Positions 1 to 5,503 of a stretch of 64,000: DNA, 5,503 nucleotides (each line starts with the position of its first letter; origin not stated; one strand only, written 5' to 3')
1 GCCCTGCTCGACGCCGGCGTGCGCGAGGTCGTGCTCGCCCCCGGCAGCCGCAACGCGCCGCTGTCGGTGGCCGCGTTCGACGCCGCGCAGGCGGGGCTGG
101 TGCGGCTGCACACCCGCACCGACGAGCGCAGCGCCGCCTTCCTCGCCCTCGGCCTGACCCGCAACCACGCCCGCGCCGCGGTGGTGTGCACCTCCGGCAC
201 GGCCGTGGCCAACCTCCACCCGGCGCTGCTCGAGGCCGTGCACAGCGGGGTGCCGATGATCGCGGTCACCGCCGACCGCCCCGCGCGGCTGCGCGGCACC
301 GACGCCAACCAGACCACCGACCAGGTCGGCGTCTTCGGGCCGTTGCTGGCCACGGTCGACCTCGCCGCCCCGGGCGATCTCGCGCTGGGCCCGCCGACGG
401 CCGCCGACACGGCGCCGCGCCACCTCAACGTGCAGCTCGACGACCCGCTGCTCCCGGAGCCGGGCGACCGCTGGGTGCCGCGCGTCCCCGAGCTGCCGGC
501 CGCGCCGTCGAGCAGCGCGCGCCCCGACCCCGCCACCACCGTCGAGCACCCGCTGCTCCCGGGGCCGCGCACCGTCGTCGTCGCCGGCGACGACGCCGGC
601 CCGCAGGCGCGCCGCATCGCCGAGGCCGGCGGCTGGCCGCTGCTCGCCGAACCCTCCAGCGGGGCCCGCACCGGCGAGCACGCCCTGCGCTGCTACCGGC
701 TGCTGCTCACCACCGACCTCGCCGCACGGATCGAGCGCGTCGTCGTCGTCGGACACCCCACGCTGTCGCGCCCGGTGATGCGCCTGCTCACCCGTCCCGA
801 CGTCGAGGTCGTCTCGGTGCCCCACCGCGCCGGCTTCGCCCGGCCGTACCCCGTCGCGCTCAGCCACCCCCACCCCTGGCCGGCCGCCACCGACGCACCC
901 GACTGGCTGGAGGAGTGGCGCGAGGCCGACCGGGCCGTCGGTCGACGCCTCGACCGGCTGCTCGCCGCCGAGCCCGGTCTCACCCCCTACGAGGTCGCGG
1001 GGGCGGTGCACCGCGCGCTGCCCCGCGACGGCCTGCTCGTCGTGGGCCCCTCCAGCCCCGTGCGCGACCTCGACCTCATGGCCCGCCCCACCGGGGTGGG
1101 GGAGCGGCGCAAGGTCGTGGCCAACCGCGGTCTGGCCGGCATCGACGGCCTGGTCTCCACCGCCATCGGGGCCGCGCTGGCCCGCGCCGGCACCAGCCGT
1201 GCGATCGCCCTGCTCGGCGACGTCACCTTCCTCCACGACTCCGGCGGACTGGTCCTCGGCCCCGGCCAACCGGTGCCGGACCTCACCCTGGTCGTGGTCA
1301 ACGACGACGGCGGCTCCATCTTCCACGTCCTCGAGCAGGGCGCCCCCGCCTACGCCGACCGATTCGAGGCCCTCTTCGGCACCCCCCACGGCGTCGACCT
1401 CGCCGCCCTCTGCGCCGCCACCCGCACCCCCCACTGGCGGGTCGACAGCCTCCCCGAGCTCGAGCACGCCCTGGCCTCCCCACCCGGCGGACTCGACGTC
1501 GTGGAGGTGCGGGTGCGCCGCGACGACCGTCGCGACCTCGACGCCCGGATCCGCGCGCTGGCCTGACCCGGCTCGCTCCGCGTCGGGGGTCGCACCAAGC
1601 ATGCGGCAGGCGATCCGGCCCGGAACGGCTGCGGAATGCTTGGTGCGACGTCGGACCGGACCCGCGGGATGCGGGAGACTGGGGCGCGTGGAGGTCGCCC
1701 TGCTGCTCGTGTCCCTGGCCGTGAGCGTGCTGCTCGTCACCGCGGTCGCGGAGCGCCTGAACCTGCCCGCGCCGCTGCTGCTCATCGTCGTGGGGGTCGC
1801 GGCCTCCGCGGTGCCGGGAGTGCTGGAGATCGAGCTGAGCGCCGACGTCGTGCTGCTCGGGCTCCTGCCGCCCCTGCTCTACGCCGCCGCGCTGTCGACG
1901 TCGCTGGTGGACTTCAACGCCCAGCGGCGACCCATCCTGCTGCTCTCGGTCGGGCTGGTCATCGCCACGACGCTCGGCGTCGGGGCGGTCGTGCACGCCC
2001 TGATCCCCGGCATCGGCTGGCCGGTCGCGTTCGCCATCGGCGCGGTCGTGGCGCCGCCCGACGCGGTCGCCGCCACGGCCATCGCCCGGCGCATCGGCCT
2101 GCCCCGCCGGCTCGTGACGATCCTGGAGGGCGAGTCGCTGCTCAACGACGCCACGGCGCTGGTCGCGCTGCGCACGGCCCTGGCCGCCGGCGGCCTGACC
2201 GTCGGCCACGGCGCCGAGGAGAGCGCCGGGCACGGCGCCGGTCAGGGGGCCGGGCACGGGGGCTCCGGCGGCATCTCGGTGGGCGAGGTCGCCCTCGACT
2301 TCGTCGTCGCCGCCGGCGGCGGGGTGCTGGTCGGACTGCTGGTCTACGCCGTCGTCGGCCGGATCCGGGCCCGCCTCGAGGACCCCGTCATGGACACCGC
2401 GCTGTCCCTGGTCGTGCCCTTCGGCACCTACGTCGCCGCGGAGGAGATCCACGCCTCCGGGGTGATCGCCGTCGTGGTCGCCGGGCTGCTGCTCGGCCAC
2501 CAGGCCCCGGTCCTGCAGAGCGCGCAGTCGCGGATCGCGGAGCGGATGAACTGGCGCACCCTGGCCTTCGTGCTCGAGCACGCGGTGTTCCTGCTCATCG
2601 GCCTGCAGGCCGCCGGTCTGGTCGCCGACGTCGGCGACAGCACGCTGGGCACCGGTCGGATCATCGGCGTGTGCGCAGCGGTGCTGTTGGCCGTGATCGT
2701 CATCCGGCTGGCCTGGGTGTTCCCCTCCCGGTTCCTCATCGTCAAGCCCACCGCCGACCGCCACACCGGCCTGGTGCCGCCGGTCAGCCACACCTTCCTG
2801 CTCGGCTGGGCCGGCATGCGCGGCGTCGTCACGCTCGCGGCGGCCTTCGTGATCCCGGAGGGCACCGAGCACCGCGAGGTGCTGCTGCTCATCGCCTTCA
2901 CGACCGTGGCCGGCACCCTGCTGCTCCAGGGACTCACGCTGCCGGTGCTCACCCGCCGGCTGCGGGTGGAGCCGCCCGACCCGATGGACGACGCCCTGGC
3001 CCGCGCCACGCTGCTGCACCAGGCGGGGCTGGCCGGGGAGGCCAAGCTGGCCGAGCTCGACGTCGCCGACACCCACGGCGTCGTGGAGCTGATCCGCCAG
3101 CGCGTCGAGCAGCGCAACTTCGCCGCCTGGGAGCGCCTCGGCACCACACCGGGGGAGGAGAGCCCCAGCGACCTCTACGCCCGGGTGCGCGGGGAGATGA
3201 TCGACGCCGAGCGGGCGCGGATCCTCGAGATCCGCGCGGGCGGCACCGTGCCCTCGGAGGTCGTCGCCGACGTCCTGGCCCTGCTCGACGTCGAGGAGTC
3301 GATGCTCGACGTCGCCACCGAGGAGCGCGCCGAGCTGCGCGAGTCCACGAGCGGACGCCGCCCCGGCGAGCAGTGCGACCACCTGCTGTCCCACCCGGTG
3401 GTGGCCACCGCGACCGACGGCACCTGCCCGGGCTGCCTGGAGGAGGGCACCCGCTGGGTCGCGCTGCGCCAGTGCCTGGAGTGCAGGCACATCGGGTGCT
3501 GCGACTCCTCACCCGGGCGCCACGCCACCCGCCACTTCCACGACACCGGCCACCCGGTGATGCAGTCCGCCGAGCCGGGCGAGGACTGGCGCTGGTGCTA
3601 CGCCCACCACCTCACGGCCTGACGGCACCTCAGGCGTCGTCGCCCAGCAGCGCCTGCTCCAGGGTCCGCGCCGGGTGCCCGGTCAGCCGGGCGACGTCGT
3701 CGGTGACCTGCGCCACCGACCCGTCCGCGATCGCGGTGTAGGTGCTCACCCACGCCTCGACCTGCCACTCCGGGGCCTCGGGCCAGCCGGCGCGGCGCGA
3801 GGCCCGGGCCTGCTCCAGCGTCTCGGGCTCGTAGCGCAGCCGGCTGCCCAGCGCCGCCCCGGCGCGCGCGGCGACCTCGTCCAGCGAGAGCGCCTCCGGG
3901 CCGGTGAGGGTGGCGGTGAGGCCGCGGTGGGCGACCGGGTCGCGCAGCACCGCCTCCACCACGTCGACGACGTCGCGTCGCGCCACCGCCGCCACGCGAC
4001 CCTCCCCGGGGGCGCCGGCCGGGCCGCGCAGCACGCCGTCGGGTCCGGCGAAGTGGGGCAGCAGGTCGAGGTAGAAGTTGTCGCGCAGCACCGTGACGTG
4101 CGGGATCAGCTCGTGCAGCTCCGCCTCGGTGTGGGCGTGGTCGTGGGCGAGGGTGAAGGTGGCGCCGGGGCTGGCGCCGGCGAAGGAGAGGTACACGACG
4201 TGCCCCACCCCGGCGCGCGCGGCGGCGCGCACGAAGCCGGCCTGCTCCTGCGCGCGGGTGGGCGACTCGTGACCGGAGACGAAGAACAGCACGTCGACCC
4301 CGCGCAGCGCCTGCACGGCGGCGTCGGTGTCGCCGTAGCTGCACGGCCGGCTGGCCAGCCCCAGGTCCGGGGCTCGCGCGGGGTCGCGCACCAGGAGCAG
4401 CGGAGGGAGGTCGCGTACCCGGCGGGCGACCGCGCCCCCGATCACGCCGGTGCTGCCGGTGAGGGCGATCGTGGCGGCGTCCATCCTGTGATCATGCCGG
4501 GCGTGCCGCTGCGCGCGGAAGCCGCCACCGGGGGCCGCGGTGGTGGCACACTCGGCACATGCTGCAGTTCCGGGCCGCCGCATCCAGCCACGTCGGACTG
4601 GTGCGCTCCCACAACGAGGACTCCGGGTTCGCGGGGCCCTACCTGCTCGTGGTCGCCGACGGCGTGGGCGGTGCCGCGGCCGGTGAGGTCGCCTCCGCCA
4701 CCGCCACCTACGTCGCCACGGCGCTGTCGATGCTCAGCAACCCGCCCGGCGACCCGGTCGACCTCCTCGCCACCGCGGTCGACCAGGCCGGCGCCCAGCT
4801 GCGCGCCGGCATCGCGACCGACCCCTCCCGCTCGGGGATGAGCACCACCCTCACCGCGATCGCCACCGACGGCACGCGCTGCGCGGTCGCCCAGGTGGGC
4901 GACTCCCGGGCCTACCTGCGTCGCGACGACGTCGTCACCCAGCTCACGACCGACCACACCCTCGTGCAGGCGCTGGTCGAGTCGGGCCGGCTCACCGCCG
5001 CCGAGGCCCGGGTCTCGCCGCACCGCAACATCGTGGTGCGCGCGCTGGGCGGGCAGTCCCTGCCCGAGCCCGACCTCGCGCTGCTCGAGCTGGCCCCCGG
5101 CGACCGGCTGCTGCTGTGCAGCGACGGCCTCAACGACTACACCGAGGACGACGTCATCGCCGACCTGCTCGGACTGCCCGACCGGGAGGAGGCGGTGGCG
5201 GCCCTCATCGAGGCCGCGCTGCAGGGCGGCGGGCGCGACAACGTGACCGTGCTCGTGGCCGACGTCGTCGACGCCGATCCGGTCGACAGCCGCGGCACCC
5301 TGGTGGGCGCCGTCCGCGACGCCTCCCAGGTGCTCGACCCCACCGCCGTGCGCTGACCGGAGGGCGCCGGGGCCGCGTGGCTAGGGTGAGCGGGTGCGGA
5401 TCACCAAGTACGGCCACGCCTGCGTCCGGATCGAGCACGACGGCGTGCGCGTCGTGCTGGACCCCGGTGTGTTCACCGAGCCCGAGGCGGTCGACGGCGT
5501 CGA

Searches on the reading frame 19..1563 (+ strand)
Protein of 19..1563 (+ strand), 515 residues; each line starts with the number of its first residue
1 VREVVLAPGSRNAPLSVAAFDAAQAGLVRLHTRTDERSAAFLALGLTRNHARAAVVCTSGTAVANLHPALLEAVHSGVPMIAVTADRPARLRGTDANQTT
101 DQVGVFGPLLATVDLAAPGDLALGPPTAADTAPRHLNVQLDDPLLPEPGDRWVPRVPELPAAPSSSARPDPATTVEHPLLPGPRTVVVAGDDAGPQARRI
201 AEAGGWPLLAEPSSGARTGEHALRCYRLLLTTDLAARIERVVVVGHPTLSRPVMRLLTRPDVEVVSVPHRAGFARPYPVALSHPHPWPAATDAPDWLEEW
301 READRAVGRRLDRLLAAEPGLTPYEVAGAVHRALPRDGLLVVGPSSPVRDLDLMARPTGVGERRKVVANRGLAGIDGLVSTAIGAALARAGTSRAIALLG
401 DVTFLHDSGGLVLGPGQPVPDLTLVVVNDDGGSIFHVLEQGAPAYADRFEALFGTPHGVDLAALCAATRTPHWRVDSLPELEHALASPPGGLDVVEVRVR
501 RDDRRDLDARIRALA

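Call 66: search_protein_families(library=pfam, proteins=[window:19-1563:+], max_evalue=0.0001)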
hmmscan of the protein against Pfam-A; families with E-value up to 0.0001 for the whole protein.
window:19-1563:+ (515 aa): 2 families
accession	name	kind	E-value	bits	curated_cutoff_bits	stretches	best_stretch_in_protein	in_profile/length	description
PF02776.23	TPP_enzyme_N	-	6.6e-14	52.1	26.8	1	3-104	18-118/119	Thiamine pyrophosphate enzyme, N-terminal TPP binding domain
PF02775.26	TPP_enzyme_C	-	2.4e-05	24.6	21.9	0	361-486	16-138/151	Thiamine pyrophosphate enzyme, C-terminal TPP binding domain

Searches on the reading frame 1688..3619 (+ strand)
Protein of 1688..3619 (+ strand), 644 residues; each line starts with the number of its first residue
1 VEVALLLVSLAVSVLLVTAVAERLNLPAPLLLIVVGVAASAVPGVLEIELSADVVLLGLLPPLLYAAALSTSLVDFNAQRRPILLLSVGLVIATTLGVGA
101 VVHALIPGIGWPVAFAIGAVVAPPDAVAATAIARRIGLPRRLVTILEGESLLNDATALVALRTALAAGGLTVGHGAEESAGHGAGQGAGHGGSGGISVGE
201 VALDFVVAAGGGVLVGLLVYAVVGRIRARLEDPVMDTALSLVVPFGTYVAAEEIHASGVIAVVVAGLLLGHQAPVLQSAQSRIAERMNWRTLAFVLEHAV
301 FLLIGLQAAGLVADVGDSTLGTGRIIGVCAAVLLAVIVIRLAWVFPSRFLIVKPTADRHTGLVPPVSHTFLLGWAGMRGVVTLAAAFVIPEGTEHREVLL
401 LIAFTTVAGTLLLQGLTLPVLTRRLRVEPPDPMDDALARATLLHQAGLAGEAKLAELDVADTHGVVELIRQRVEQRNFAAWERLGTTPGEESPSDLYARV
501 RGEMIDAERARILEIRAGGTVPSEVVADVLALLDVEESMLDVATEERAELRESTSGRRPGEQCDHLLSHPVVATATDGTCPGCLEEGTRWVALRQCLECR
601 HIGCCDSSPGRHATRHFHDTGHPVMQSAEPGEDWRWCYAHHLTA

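Call 66: search_protein_families(library=pfam, proteins=[window:1688-3619:+], max_evalue=0.0001)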
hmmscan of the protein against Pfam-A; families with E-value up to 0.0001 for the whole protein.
window:1688-3619:+ (644 aa): 2 families
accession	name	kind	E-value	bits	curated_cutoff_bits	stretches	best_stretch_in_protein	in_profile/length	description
PF00999.27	Na_H_Exchanger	-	3.8e-48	164.7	26.2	1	12-422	2-373/375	Sodium/hydrogen exchanger, transmembrane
PF02148.25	zf-UBP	-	1e-08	35.7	22.7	1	580-639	1-53/63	Zn-finger in ubiquitin-hydrolases and other protein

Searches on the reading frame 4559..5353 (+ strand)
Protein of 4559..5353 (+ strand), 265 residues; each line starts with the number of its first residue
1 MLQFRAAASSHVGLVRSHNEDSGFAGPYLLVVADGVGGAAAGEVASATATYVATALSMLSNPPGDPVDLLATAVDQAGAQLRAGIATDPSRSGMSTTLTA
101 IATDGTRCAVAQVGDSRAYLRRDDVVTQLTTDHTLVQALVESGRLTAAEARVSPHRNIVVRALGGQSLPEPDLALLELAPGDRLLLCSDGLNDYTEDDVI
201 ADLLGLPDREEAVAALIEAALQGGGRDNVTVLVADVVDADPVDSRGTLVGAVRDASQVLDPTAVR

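Call 66: search_protein_families(library=pfam, proteins=[window:4559-5353:+], max_evalue=0.0001)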
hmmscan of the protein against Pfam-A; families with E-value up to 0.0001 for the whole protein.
window:4559-5353:+ (265 aa): 3 families
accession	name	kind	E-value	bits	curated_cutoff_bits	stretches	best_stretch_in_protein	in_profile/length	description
PF13672.11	PP2C_2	-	1.7e-13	51.1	24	1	22-197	15-182/209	Protein phosphatase 2C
PF00481.26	PP2C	-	4.4e-13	49.9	20.3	1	24-204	31-225/255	Protein phosphatase 2C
PF07228.17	SpoIIE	-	8.5e-08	32.8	25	0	169-236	111-191/192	Stage II sporulation protein E (SpoIIE)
